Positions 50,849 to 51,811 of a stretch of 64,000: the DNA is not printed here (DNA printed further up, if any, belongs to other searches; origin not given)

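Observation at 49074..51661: Intact low-GC cassette: ParB-like protein + AAA_21-type ATPase + small TOPRIM-like protein (PARIS/OLD-like module with an unusual ParB neighbour)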

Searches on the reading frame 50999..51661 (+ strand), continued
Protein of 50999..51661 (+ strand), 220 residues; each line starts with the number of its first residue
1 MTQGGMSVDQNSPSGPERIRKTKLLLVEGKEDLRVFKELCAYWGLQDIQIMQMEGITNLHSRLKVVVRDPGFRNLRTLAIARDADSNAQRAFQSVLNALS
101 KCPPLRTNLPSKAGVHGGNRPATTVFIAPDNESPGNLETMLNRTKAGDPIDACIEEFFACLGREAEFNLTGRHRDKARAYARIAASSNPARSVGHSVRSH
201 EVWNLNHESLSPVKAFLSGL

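Call 45: find_encoding_contigs(protein=P0007, flank=7000, max_places=2)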
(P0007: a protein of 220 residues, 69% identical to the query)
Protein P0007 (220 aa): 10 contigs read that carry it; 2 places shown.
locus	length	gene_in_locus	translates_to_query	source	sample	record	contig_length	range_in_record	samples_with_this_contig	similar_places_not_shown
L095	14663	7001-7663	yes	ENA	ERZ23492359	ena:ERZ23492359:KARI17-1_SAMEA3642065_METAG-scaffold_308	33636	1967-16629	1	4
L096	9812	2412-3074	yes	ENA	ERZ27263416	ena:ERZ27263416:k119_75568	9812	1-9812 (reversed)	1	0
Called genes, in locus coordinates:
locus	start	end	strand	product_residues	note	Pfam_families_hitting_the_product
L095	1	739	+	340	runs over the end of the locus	-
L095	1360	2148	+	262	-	-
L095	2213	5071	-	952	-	-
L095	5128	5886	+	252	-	-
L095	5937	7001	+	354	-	PF02463:SMC_N (faint), PF13175:AAA_15, PF13476:AAA_23, PF13304:AAA_21, PF13175:AAA_15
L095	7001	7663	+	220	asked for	PF11536:DUF3226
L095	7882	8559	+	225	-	PF01872:RibD_C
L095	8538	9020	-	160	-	-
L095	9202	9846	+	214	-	PF01726:LexA_DNA_bind, PF00717:Peptidase_S24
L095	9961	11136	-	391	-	PF04389:Peptidase_M28 (faint), PF01546:Peptidase_M20, PF07687:M20_dimer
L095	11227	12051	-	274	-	PF14805:THDPS_N_2, PF25084:LbH_EIF2B (weak), PF00132:Hexapep (weak), PF14602:Hexapep_2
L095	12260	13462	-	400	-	PF00155:Aminotran_1_2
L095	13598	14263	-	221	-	PF01926:MMR_HSR1, PF19275:HflX_C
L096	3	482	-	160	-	?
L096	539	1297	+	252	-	-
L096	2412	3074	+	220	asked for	PF11536:DUF3226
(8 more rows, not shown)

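Call 46: find_encoding_contigs(protein=P0011, flank=7000, max_places=2)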
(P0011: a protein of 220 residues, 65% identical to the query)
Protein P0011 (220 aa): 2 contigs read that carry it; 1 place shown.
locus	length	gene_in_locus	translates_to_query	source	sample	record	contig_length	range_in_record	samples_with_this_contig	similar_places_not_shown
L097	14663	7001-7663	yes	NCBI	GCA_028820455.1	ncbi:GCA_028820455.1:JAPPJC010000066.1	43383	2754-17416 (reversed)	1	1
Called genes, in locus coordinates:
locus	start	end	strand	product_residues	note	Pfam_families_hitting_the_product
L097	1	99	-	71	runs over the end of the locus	-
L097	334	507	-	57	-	-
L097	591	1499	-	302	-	PF00929:RNase_T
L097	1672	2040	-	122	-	-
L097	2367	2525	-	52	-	-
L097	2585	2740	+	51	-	-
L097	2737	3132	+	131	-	-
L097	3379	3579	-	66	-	PF10049:DUF2283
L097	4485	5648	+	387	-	PF06114:Peptidase_M78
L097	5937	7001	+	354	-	PF02463:SMC_N (weak), PF13175:AAA_15, PF13476:AAA_23, PF13304:AAA_21, PF13175:AAA_15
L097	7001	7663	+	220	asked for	PF11536:DUF3226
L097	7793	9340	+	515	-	PF12161:HsdM_N, PF02384:N6_Mtase, PF05175:MTS (faint), PF01170:UPF0020 (weak)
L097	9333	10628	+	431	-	PF01420:Methylase_S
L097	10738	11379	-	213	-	PF13707:RloB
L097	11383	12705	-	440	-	PF02463:SMC_N (faint), PF13304:AAA_21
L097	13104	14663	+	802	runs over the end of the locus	-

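Call 47: find_encoding_contigs(protein=P0003, flank=7000, max_places=2)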
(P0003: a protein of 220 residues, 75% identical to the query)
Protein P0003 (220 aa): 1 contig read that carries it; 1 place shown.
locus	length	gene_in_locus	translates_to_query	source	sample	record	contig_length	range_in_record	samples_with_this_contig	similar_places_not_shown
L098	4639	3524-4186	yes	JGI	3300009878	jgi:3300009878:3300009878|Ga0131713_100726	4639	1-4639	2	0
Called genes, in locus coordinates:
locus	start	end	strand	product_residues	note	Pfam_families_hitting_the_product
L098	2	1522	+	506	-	?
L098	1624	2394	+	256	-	PF02195:ParB_N, PF17762:HTH_ParB (weak)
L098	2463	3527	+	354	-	PF02463:SMC_N (faint), PF13175:AAA_15, PF13476:AAA_23, PF13175:AAA_15, PF13304:AAA_21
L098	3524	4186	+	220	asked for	PF11536:DUF3226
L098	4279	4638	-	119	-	?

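Call 73: search_dna_similar(query=window:50999-51658:+, collection=plasmids, mode=protein, max_rows=15, max_evalue=0.001)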
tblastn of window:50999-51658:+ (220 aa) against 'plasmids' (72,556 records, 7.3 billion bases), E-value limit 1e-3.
No match.

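Call 74: search_dna_similar(query=L001:761-4288:+, collection=plasmids, mode=protein, max_rows=15, max_evalue=1e-20)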
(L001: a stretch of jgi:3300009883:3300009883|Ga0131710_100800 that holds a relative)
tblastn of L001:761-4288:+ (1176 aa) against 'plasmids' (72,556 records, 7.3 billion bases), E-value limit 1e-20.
Records with a match: 108; places in all: 113; records where one place covers at least 80% of the query: 22.
Best place of each record, by identity: <60% 108.
By first word of the organism name: Listeria 17; Bacillus 15; Escherichia 14; Rhodococcus 6; Synechocystis 6; Halorussus 4; Paenarthrobacter 3; Halobaculum 3; Nostoc 2; Leptolyngbya 2; and 33 more.
By predicted mobility (MOB-suite, as given by PLSDB): non-mobilizable 71; mobilizable 24; conjugative 13.
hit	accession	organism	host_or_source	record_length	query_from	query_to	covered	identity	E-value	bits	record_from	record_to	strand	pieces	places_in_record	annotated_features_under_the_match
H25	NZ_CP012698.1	Microbacterium sp. No. 7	whole organism,activated sludge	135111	1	1174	93%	42.0%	4e-109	728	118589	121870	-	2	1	helicase-related protein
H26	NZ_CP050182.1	Rhodococcus pyridinivorans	bacterial pure culture,Soil sample from ...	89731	3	1173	92%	42.0%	1e-96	674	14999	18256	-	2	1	helicase-related protein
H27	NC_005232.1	Synechocystis sp. PCC 6803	-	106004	1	1175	100%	38.7%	0e+0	672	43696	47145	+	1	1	helicase-related protein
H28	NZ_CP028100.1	Synechocystis sp. IPPAS B-1465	axenic culture,Synechocystis sp. GT-L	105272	1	1175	100%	38.7%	0e+0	672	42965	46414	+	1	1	helicase-related protein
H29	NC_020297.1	Synechocystis sp. PCC 6803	-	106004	1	1175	100%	38.7%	0e+0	672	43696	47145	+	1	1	helicase-related protein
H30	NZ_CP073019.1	Synechocystis sp. PCC 6803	cell culture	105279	1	1175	100%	38.7%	0e+0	672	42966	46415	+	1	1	helicase-related protein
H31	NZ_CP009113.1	Rhodococcus opacus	soil sample, Enrichment culture with ...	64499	1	1173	92%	41.5%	2e-98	656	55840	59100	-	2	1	helicase-related protein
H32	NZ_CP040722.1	Rhodococcus pyridinivorans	prokaryote,Quinoline-degrading ...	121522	3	1173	92%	41.6%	2e-96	669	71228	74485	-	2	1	helicase-related protein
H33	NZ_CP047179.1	Rathayibacter sp. VKM Ac-2759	Tanacetum vulgare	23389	1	1173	94%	40.8%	4e-101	670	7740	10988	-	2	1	helicase-related protein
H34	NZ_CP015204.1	Rhodococcus sp. 008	Skate,bacterial culture,renal tissue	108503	1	1174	94%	40.5%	3e-99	685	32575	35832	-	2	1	helicase-related protein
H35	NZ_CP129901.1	Rhodococcus ruber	soil,bacterial genome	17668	3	1173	92%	41.2%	1e-98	681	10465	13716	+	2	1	helicase-related protein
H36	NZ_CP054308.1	Synechocystis sp. PCC 7338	cell culture,Tidal pool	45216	1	1175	94%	40.1%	2e-114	712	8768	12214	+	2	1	helicase-related protein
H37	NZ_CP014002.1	Picosynechococcus sp. PCC 73109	cell culture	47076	1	1175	94%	39.5%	1e-116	701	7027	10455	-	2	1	helicase-related protein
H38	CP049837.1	Gordonia terrae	soil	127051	1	1176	94%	39.6%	8e-90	635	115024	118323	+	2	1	NgoFVII family restriction endonuclease | hypothetical protein | class I SAM-dependent DNA methyltransferase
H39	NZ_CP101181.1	Paenarthrobacter ureafaciens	mixed culture,soil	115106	1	1174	92%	40.1%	3e-103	664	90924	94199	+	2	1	helicase-related protein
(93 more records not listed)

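Call 75: get_annotated_region(hit=H25, flank=4000)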
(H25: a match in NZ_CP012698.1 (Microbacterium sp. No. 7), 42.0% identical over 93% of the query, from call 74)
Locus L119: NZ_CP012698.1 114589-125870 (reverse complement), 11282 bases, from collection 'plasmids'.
description: Microbacterium sp. No. 7 plasmid A, complete sequence
organism: Microbacterium sp. No. 7 (NCBI taxid 1714373)
taxonomy: Bacteria; Actinomycetota; Actinomycetes; Micrococcales; Microbacteriaceae; Microbacterium; Microbacterium sp. No. 7
host: -; source: whole organism,activated sludge; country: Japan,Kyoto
typing (MOB-suite, as given by PLSDB): non-mobilizable; replicon rep_cluster_1579
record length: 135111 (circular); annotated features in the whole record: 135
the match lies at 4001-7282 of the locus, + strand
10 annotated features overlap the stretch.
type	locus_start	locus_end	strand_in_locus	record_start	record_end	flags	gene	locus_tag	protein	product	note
CDS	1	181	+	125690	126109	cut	-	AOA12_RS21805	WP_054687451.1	DUF3846 domain-containing protein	-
CDS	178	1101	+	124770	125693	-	-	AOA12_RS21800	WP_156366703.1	hypothetical protein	-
CDS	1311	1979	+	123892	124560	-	-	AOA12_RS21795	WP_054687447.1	HNH endonuclease family protein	-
CDS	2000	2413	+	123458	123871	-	-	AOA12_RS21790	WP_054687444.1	hypothetical protein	-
CDS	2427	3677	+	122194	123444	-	-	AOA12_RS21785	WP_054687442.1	hypothetical protein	-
CDS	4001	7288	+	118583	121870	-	-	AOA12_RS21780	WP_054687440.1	helicase-related protein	-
CDS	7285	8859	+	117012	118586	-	-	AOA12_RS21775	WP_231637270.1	hypothetical protein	-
CDS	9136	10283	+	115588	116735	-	-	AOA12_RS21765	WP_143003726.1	IS3 family transposase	-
CDS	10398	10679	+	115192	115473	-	-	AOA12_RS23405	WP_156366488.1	hypothetical protein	-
CDS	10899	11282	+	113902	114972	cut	-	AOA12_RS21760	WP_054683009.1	IS110 family transposase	-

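Call 76: get_annotated_region(hit=H27, flank=4000)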
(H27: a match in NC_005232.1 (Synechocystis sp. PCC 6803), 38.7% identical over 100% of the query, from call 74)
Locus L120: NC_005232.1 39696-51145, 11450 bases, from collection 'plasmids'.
description: Synechocystis sp. PCC 6803 plasmid pSYSX, complete sequence
organism: Synechocystis sp. PCC 6803 (NCBI taxid 1148)
taxonomy: Bacteria; Cyanobacteriota; Cyanophyceae; Synechococcales; Merismopediaceae; Synechocystis; Synechocystis sp. PCC 6803
host: -; source: -; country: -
typing (MOB-suite, as given by PLSDB): non-mobilizable
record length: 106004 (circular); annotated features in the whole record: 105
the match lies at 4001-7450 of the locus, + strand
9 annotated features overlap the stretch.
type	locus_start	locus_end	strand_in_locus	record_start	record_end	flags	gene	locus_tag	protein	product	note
CDS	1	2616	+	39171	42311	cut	-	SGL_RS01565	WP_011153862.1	CusA/CzcA family heavy metal efflux RND transporter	-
CDS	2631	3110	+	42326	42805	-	-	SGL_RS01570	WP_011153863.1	hypothetical protein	-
CDS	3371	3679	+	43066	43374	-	-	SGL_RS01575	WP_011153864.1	hypothetical protein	-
CDS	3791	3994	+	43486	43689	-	-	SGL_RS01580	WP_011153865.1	hypothetical protein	-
CDS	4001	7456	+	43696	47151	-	-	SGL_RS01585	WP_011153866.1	helicase-related protein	-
CDS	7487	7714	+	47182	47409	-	-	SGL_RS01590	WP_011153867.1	hypothetical protein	-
CDS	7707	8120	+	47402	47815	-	-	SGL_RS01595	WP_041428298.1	type II toxin-antitoxin system VapC family toxin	-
CDS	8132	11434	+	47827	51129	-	-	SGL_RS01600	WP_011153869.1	DNA methyltransferase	-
CDS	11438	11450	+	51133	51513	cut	-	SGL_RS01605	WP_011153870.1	DUF2513 domain-containing protein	-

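Call 77: get_annotated_region(hit=H33, flank=4000)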
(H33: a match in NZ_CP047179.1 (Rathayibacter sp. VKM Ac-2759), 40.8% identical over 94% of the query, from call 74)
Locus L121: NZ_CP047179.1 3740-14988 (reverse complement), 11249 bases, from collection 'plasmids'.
description: Rathayibacter sp. VKM Ac-2759 plasmid unnamed3, complete sequence
organism: Rathayibacter sp. VKM Ac-2759 (NCBI taxid 2609252)
taxonomy: Bacteria; Actinomycetota; Actinomycetes; Micrococcales; Microbacteriaceae; Rathayibacter; Rathayibacter sp. VKM Ac-2759
host: -; source: Tanacetum vulgare; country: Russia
typing (MOB-suite, as given by PLSDB): non-mobilizable
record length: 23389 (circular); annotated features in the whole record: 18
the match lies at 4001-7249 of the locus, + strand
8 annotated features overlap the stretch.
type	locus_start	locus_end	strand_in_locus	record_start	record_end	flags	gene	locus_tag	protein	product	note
CDS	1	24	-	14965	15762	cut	-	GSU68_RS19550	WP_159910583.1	hypothetical protein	-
CDS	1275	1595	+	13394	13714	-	mobC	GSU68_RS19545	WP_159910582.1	plasmid mobilization relaxosome protein MobC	-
CDS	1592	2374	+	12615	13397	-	-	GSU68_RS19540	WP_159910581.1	relaxase/mobilization nuclease domain-containing protein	-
CDS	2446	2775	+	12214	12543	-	-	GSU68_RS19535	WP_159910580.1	Lsr2 family protein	-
CDS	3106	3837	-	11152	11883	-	-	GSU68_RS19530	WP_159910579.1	NYN domain-containing protein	-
CDS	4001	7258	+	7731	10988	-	-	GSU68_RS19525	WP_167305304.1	helicase-related protein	-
CDS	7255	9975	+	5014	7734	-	-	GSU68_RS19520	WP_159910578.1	DNA methyltransferase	-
CDS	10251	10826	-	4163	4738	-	-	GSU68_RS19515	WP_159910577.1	recombinase family protein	GO:0006310 - DNA recombination [Evidence IEA]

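Call 78: get_annotated_region(hit=H37, flank=4000)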
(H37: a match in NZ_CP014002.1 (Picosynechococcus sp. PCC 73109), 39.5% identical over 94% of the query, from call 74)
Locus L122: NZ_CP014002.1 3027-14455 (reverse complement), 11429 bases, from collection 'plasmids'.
description: Picosynechococcus sp. PCC 73109 plasmid unnamed4, complete sequence
organism: Picosynechococcus sp. PCC 73109 (NCBI taxid 374982)
taxonomy: Bacteria; Cyanobacteriota; Cyanophyceae; Chroococcales; Geminocystaceae; Picosynechococcus; Picosynechococcus sp. PCC 73109
host: -; source: cell culture; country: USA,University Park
typing (MOB-suite, as given by PLSDB): non-mobilizable
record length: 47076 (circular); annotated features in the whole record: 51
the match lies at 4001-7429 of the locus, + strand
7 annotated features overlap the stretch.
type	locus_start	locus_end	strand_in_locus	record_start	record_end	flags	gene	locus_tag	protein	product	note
CDS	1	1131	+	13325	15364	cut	-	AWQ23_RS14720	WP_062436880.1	heavy metal translocating P-type ATPase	-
CDS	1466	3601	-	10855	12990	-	-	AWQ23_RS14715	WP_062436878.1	DUF262 domain-containing protein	-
CDS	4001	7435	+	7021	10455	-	-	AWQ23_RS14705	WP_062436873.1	helicase-related protein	-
CDS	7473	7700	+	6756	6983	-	-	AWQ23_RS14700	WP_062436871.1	hypothetical protein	-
CDS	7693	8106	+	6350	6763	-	-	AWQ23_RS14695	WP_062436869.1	type II toxin-antitoxin system VapC family toxin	-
CDS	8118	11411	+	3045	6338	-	-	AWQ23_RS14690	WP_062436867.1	DNA methyltransferase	GO:0006304 - DNA modification [Evidence IEA]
CDS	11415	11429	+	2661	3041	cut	-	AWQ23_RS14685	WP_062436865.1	DUF2513 domain-containing protein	-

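Call 79: search_protein_families(library=padloc, proteins=[L001:761-4288:+, L121:7255-9972:+, L120:8132-11431:+, L001:9231-10061:+, L001:1-732:+, L119:7285-8856:+], max_evalue=0.00001)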
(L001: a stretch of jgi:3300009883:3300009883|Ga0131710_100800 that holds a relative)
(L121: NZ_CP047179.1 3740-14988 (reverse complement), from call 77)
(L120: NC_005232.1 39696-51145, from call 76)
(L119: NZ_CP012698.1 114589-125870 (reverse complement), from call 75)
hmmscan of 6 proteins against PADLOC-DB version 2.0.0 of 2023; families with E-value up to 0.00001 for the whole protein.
L001:761-4288:+ (1176 aa): 29 families (the best 25 are shown)
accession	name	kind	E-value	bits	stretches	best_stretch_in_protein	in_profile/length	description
PDLC02623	DrmD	-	1.2e-31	107.3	1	775-934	525-672/1040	DrmD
PDLC01075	C3a139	-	6.3e-30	102.2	2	762-922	597-764/948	HKD+Snf2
PDLC02621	DrmD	-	2.2e-28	97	1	629-901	391-639/1040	DrmD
PDLC02500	BrxHI|BrxHII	-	1.8e-26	91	1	758-897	458-585/933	BrxHI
PDLC02619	DrmD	-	5.6e-25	85.6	2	842-895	490-543/872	DrmD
PDLC00659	HmaA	-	1.6e-21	73.9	1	631-888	366-613/1176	SNF2 helicase / DEAD-box helicase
PDLC02193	PLD_Helicase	-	1e-19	68.2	1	781-925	693-835/905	-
PDLC02843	DpdE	-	1.6e-19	67.3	2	773-885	561-663/1091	DpdE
PDLC02840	DpdE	-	6.6e-19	65.7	2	758-905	538-673/1091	DpdE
PDLC02633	DrmD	-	2.2e-18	63.6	1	631-901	395-644/839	DrmD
PDLC02572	DrmA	-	3.9e-18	62.8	1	634-911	393-647/1043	DrmA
PDLC02504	BrxHI|BrxHII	-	9.5e-17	58.2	1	630-957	365-653/971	BrxHII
PDLC02632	DrmD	-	5.1e-15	53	1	778-904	521-643/662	DrmD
PDLC02634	DrmD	-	1.4e-14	50.9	1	759-909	452-606/900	DrmD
PDLC02625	DrmD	-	1.8e-13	48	1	777-891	265-375/792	DrmD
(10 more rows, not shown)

L121:7255-9972:+ (906 aa): 8 families
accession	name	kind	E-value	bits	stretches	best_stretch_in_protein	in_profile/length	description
PDLC03598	REase_MTase_IIG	-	2.4e-250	831.1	1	125-905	126-909/912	Type IIG restriction enzyme-methyltransferase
PDLC03627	REase_MTase_IIG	-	1.1e-55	187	2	153-429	202-478/1136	Type IIG restriction enzyme-methyltransferase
PDLC03599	REase_MTase_IIG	-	6e-54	181.3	1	149-704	152-697/959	Type IIG restriction enzyme-methyltransferase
PDLC02643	DrmMI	-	3.9e-23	79.3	1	481-848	872-1228/1347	DrmMI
PDLC03628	REase_MTase_IIG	-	5.6e-18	62.4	1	7-205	9-216/1100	Type IIG restriction enzyme-methyltransferase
PDLC04134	mad2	-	1.5e-12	45.2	1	158-493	138-371/492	mads_2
PDLC02644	DrmMI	-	2.3e-08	30.4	0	481-684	385-576/988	DrmMI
PDLC03021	MTase_I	-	3.2e-08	30.8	0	353-432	188-248/491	Type I methyltransferase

L120:8132-11431:+ (1100 aa): 28 families (the best 25 are shown)
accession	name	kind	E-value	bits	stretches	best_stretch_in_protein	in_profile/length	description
PDLC03628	REase_MTase_IIG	-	0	2661.8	1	1-1100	1-1100/1100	Type IIG restriction enzyme-methyltransferase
PDLC03612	REase_MTase_IIG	-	4.2e-39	132.5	3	712-919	765-981/1247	Type IIG restriction enzyme-methyltransferase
PDLC03601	REase_MTase_IIG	-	1.3e-31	107.4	2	153-360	199-408/1110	Type IIG restriction enzyme-methyltransferase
PDLC03604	REase_MTase_IIG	-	1.9e-23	80.5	2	730-914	515-712/1011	Type IIG restriction enzyme-methyltransferase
PDLC02643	DrmMI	-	4.3e-21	72.5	2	699-803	810-931/1347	DrmMI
PDLC03596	REase_MTase_IIG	-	3.5e-19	66.3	1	556-631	573-643/1148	Type IIG restriction enzyme-methyltransferase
PDLC03609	REase_MTase_IIG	-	1.6e-15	54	1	731-833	539-644/1066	Type IIG restriction enzyme-methyltransferase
PDLC02527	PglX|PglXI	-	6.6e-13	45.3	1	748-864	555-668/1332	PglX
PDLC02638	DrmMI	-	6.3e-12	42.5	1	722-769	843-891/935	DrmMI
PDLC03629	REase_MTase_IIG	-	2.5e-10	36.8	0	730-769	551-590/1182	Type IIG restriction enzyme-methyltransferase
PDLC02646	DrmMI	-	4.3e-10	36.4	1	725-804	256-346/792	DrmMI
PDLC02644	DrmMI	-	1.2e-09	34.7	1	729-803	359-444/988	DrmMI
PDLC03338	MTase_II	-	1.7e-09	35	1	745-844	241-340/604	Type II methyltransferase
PDLC02523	PglX|PglXI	-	1.9e-09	33.8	1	492-827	329-639/1428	PglX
PDLC03627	REase_MTase_IIG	-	2.7e-09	33.3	1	315-526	324-439/1136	Type IIG restriction enzyme-methyltransferase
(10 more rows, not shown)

L001:9231-10061:+ (277 aa): 0 families

L001:1-732:+ (243 aa): 0 families

L119:7285-8856:+ (524 aa): 4 families
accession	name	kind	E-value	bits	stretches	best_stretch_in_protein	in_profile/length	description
PDLC03628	REase_MTase_IIG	-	8.2e-105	350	1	7-501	9-501/1100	Type IIG restriction enzyme-methyltransferase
PDLC03601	REase_MTase_IIG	-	1.3e-15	54.4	1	147-365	198-406/1110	Type IIG restriction enzyme-methyltransferase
PDLC03596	REase_MTase_IIG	-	8.7e-09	31.9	1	125-332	169-400/1148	Type IIG restriction enzyme-methyltransferase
PDLC03598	REase_MTase_IIG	-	1.4e-06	24.5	1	143-371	152-335/912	Type IIG restriction enzyme-methyltransferase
